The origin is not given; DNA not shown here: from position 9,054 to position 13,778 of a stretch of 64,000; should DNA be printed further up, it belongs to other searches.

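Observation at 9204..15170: Candidate novel three-gene system: nuclease-fold protein + ParB/Srx-like protein + 1474-aa DUF4297-like/P-loop/HEAT giant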

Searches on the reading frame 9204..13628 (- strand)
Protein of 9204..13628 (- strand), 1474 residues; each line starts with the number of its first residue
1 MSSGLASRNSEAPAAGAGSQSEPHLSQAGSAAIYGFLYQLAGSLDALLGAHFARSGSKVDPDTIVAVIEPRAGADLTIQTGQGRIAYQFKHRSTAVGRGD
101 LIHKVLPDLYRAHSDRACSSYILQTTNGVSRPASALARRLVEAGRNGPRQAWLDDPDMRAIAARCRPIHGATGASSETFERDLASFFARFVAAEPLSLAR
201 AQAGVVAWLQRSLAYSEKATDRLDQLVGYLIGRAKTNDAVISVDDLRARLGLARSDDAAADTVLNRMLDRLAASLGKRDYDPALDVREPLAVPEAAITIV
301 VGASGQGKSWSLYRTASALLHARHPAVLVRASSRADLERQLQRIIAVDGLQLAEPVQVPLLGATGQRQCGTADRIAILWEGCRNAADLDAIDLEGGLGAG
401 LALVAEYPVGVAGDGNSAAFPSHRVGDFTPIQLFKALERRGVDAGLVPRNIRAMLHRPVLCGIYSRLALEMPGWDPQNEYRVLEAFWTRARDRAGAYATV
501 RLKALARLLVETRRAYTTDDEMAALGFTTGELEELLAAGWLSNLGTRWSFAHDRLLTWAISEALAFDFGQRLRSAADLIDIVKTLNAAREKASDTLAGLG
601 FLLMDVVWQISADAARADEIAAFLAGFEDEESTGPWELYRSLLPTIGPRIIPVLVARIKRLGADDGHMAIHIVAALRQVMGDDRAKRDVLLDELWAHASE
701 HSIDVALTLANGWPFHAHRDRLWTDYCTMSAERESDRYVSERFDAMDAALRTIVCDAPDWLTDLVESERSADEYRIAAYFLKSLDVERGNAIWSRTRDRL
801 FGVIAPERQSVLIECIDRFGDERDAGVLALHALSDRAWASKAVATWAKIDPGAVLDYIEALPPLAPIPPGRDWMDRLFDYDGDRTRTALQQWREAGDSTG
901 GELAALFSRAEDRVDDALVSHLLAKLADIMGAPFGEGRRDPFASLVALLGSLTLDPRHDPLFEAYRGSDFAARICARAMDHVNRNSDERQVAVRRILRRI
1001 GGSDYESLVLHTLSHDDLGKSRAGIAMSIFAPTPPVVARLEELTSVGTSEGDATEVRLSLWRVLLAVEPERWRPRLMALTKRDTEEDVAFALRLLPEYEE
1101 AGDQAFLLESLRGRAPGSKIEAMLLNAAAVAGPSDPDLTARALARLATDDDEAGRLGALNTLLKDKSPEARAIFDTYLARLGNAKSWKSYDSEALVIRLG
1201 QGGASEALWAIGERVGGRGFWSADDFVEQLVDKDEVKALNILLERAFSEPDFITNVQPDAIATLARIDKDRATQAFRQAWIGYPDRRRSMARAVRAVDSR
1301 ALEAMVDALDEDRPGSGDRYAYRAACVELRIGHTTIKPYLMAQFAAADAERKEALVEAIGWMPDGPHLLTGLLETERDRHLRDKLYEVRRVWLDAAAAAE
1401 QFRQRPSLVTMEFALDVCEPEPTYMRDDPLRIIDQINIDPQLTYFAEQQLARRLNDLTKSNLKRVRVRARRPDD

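Call 3: search_protein_families(library=pfam, proteins=[window:9204-13628:-], max_evalue=0.1)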
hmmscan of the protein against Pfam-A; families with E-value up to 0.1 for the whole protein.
window:9204-13628:- (1474 aa): 4 families
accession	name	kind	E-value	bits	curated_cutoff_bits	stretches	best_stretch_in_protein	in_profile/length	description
PF25199.1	nSTAND_NTPase5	-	0.0031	17.8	34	1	294-345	40-91/145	Novel STAND NTPase 5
PF13401.12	AAA_22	-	0.014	16.1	27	1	295-348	5-58/130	AAA domain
PF04471.18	Mrr_cat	-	0.028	15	21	1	47-139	12-99/115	Restriction endonuclease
PF09718.15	Tape_meas_lam_C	-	0.055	14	23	0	886-920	8-42/76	Lambda phage tail tape-measure protein (Tape_meas_lam_C)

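Call 4: search_protein_families(library=padloc, proteins=[window:9204-13628:-], max_evalue=0.1)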
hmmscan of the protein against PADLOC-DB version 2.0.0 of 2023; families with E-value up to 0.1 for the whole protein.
window:9204-13628:- (1474 aa): 0 families

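Call 5: search_protein_families(library=ncbifam, proteins=[window:9204-13628:-], max_evalue=0.1)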
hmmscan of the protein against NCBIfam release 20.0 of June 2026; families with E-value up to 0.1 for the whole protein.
window:9204-13628:- (1474 aa): 0 families

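Call 7: find_homologous_proteins(query=window:9204-13628:-, max_evalue=0.001)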
Query window:9204-13628:- (1474 aa): 8 proteins with E <= 0.001 among 8000 candidates.
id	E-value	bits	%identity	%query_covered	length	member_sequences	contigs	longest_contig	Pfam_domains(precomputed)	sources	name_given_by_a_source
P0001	0.0e+0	3272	100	100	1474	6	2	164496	-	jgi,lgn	jgi:hypothetical protein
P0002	0.0e+0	1238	46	98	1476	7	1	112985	-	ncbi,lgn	-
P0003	0.0e+0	1220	44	98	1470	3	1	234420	-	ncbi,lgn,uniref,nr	ncbi:hypothetical protein RFM68_15495 [Mesorhizobium sp. MSK_1335]|uniref:ATP-binding protein n=1 Ta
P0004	0.0e+0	1136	43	99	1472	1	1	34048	-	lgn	-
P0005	2.5e-275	935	39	97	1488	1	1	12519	PF13481.13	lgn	-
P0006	1.0e-272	926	39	97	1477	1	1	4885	-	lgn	-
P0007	1.2e-39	154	26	69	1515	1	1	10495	-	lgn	-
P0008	5.0e-35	138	25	69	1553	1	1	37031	PF13646.13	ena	-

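Call 8: find_encoding_contigs(protein=P0002, flank=8000, max_places=2)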
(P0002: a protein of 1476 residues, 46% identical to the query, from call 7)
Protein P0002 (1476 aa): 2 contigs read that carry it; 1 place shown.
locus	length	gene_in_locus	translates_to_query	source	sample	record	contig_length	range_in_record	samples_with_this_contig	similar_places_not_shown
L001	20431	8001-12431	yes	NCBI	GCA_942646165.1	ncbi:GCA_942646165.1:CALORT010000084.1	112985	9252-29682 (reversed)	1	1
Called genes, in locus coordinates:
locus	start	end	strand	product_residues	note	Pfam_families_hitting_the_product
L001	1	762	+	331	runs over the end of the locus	-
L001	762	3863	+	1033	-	PF00873:ACR_tran, PF02355:SecD_SecF_C (faint)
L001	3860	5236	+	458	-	PF02321:OEP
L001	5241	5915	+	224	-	PF00072:Response_reg, PF00486:Trans_reg_C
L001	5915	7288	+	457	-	PF00672:HAMP (weak), PF00512:HisKA (weak), PF02518:HATPase_c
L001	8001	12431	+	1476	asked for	-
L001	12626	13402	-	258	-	-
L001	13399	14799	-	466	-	PF02463:SMC_N (faint), PF13476:AAA_23, PF13304:AAA_21, PF13175:AAA_15 (weak)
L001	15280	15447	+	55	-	-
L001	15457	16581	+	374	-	PF04055:Radical_SAM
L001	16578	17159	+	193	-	PF13640:2OG-FeII_Oxy_3 (weak), PF13661:2OG-FeII_Oxy_4 (weak)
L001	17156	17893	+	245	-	-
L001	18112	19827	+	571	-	PF04471:Mrr_cat, PF22722:NA-iREase1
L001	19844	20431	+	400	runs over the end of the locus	PF18870:HEPN_RES_NTD1, PF08808:RES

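Call 9: find_encoding_contigs(protein=P0003, flank=8000, max_places=2)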
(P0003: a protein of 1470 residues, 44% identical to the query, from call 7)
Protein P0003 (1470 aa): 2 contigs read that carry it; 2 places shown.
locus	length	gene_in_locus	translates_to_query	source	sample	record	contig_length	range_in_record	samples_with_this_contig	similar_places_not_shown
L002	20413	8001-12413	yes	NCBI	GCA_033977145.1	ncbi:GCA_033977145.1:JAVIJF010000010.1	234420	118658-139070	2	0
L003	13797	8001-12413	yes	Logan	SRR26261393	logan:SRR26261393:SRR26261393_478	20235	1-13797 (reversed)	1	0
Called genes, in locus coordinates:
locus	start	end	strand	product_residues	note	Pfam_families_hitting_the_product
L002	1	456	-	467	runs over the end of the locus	PF01554:MatE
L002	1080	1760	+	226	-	PF00106:adh_short, PF13561:adh_short_C2, PF08659:KR (weak)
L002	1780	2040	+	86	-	PF00550:PP-binding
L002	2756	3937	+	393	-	PF00109:ketoacyl-synt, PF02801:Ketoacyl-synt_C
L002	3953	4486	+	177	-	PF11695:DUF3291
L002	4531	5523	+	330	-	-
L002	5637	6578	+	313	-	PF00583:Acetyltransf_1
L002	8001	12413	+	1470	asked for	-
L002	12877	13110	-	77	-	-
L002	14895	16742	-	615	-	PF27178:sll0997_C, PF00089:Trypsin, PF13365:Trypsin_2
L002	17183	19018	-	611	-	PF25164:CoiA_N (weak)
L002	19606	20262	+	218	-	-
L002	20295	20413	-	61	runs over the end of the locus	-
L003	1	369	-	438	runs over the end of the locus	PF01554:MatE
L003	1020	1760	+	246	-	PF00106:adh_short, PF13561:adh_short_C2, PF08659:KR (weak)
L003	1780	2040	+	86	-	PF00550:PP-binding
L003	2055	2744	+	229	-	-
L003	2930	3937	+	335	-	PF00109:ketoacyl-synt, PF02801:Ketoacyl-synt_C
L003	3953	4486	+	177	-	PF11695:DUF3291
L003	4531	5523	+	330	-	-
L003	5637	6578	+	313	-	PF00583:Acetyltransf_1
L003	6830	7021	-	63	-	PF00872:Transposase_mut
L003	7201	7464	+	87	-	-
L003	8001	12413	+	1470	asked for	-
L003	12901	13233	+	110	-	-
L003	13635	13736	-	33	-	-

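Call 10: find_encoding_contigs(protein=P0004, flank=8000, max_places=2)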
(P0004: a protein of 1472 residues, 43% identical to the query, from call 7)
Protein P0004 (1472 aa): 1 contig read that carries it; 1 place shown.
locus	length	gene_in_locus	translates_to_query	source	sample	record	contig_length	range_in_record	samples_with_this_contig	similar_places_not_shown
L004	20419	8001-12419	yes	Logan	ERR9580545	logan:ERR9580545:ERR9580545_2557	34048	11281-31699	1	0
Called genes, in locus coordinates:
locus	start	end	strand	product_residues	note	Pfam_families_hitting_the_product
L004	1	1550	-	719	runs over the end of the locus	PF09299:Mu-transpos_C (weak)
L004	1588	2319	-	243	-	PF08722:Tn7_TnsA-like_N (weak)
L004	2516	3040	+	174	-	-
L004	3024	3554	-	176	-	-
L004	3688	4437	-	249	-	PF00149:Metallophos, PF12850:Metallophos_2 (weak)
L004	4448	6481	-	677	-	PF00004:AAA, PF01434:Peptidase_M41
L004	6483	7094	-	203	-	-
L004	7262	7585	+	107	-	PF01381:HTH_3 (weak)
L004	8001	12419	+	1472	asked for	-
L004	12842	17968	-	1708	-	-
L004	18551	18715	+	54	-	-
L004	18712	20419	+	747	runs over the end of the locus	-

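Call 11: find_encoding_contigs(protein=P0005, flank=8000, max_places=2)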
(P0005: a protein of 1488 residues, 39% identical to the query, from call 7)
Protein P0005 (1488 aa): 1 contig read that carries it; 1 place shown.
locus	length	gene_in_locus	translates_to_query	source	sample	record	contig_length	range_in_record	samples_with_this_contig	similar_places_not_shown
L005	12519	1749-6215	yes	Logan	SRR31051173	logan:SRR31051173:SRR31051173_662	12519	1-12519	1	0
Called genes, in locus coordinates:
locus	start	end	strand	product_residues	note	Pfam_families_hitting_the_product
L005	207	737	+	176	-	-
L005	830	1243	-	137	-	-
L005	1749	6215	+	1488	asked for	PF13481:AAA_25 (faint)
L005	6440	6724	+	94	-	-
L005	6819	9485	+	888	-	PF13401:AAA_22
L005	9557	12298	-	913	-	PF02463:SMC_N, PF13476:AAA_23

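Call 12: find_encoding_contigs(protein=P0007, flank=8000, max_places=2)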
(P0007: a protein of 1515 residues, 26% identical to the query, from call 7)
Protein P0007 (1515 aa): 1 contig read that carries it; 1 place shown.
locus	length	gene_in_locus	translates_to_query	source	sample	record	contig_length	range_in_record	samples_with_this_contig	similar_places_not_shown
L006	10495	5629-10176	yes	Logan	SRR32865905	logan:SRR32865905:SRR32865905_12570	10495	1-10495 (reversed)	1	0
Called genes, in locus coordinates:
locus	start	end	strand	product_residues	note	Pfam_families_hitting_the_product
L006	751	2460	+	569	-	PF13289:SIR2_2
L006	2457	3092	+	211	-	-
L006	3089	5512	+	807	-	PF02463:SMC_N, PF13166:AAA_13 (faint), PF13175:AAA_15 (weak), PF13476:AAA_23, PF13304:AAA_21 (faint)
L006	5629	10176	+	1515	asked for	-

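Call 13: find_encoding_contigs(protein=P0008, flank=8000, max_places=2)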
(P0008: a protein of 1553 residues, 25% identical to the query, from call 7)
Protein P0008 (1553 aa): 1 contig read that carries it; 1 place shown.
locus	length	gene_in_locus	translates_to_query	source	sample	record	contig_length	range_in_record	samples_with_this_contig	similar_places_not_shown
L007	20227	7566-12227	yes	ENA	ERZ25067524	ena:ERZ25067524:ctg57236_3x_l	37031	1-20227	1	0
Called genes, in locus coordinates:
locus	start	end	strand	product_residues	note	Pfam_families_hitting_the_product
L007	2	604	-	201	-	?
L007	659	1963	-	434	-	PF13795:HupE_UreJ_2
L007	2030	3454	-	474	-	PF12006:DUF3500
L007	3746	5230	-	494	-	PF00512:HisKA, PF02518:HATPase_c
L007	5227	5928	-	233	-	PF00072:Response_reg, PF00486:Trans_reg_C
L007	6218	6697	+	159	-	PF00589:Phage_integrase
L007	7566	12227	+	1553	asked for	PF13646:HEAT_2 (faint)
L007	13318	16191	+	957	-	PF00270:DEAD, PF04851:ResIII, PF18766:SWI2_SNF2, PF08463:EcoEI_R_C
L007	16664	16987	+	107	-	PF13551:HTH_29 (weak)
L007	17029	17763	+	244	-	PF13358:DDE_3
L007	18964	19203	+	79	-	-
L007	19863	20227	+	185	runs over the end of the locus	PF02384:N6_Mtase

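Call 14: find_encoding_contigs(protein=P0006, flank=8000, max_places=2)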
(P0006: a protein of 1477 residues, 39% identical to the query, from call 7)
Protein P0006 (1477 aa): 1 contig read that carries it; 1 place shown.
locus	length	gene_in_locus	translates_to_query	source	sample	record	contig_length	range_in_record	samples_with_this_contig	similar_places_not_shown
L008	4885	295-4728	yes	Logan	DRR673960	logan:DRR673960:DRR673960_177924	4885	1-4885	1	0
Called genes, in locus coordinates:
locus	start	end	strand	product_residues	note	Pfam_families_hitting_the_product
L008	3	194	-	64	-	?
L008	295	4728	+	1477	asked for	-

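Call 17: search_protein_families(library=pfam, proteins=[P0002, P0003, P0005, P0007, P0008], max_evalue=0.1)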
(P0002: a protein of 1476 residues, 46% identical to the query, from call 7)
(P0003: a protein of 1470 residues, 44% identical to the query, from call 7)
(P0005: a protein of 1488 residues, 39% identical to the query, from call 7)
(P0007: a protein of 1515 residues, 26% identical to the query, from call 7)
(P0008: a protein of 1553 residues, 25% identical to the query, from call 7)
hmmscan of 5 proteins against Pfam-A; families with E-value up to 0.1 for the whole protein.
P0002 (1476 aa): 5 families
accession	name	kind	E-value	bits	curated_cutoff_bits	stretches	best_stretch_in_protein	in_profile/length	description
PF13401.12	AAA_22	-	0.0018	19.1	27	1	293-367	6-81/130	AAA domain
PF25199.1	nSTAND_NTPase5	-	0.0099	16.1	34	1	287-333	36-82/145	Novel STAND NTPase 5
PF13481.12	AAA_25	-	0.014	15.4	27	1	291-322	32-62/195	AAA domain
PF05729.18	NACHT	-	0.064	13.5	26.7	0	296-373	4-84/167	NACHT domain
PF23990.1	PilB3_N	-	0.093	13.3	27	0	970-1019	13-59/101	PilB3-like, N-terminal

P0003 (1470 aa): 6 families
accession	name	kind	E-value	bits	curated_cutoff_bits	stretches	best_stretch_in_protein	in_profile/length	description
PF13481.12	AAA_25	-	0.00069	19.7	27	1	290-324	32-65/195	AAA domain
PF25199.1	nSTAND_NTPase5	-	0.0015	18.8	34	1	292-336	42-86/145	Novel STAND NTPase 5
PF13401.12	AAA_22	-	0.0051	17.6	27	1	292-333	6-47/130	AAA domain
PF13191.12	AAA_16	-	0.0082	17.1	32.6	1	292-355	25-100/167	AAA ATPase domain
PF07728.20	AAA_5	-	0.02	15.4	22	1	295-340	3-49/139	AAA domain (dynein-related subfamily)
PF01656.29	CbiA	-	0.026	14.9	25.4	1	294-326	2-34/125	CobQ/CobB/MinD/ParA nucleotide binding domain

P0005 (1488 aa): 8 families
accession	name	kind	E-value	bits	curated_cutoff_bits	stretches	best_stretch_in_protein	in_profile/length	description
PF13481.12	AAA_25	-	1.2e-05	25.5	27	1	298-350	31-95/195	AAA domain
PF13401.12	AAA_22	-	0.00015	22.5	27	1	301-399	6-95/130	AAA domain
PF07728.20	AAA_5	-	0.0026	18.2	22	1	305-365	4-59/139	AAA domain (dynein-related subfamily)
PF13521.12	AAA_28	-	0.0034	18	27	1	304-333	3-37/164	AAA domain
PF13604.12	AAA_30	-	0.021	15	27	1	296-354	14-70/191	AAA domain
PF25199.1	nSTAND_NTPase5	-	0.029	14.6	34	0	298-348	39-92/145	Novel STAND NTPase 5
PF00005.33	ABC_tran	-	0.056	14.5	25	0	296-339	8-49/137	ABC transporter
PF13173.12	AAA_14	-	0.094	13.2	27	0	302-348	4-49/129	AAA domain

P0007 (1515 aa): 2 families
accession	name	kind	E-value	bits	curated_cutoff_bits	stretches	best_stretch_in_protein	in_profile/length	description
PF13646.12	HEAT_2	-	0.00035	21.2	27.7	1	1346-1429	4-88/88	HEAT repeats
PF01695.23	IstB_IS21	-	0.047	13.6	24.1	1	284-326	96-138/238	IstB-like ATP binding protein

P0008 (1553 aa): 2 families
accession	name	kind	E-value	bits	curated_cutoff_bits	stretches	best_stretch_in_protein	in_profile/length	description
PF13646.12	HEAT_2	-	5e-10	40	27.7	1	1412-1490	2-81/88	HEAT repeats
PF13401.12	AAA_22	-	0.0053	17.5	27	1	319-419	8-104/130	AAA domain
